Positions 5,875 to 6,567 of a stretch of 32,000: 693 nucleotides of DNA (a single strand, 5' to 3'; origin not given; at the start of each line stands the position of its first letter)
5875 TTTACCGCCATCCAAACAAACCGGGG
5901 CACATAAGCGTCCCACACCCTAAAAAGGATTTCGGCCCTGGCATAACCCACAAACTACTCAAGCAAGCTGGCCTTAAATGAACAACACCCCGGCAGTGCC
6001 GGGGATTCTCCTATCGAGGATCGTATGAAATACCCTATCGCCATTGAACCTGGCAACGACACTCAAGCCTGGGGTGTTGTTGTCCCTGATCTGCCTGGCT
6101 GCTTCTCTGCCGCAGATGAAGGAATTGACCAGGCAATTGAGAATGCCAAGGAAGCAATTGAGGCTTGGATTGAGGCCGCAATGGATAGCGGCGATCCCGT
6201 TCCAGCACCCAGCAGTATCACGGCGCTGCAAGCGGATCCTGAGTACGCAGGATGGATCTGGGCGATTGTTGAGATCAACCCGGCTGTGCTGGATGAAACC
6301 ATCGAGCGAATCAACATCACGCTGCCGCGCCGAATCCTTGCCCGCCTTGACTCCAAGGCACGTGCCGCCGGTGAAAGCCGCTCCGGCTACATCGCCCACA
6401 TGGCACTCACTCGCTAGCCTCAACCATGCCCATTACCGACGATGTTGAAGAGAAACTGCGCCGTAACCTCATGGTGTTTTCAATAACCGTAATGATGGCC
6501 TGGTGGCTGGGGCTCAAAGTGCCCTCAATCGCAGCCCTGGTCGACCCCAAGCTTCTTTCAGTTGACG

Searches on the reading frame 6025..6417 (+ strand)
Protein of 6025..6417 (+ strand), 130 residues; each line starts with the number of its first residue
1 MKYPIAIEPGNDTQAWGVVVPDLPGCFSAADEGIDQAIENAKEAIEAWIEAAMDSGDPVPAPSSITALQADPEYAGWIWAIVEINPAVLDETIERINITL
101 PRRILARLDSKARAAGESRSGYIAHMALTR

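Call 3: search_protein_families(library=pfam, proteins=[window:6025-6417:+], max_evalue=0.1)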
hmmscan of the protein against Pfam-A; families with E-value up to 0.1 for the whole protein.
window:6025-6417:+ (130 aa): 5 families
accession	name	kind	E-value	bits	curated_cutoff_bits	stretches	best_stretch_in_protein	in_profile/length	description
PF15919.11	HicB_lk_antitox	-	8.5e-51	171.7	27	1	3-127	1-123/123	HicB_like antitoxin of bacterial toxin-antitoxin system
PF07878.17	RHH_5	-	3.7e-05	23.8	26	1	94-126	2-34/43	CopG-like RHH_1 or ribbon-helix-helix domain, RHH_5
PF01402.27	RHH_1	-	0.00041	20.6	20.5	1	95-120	1-26/39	Ribbon-helix-helix protein, copG family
PF21748.3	UPF0150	-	0.0063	16.9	27.3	1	15-60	20-64/64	UPF0150-like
PF18226.6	QslA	-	0.042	13.9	25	0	26-62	16-53/71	LasR-specific antiactivator QslA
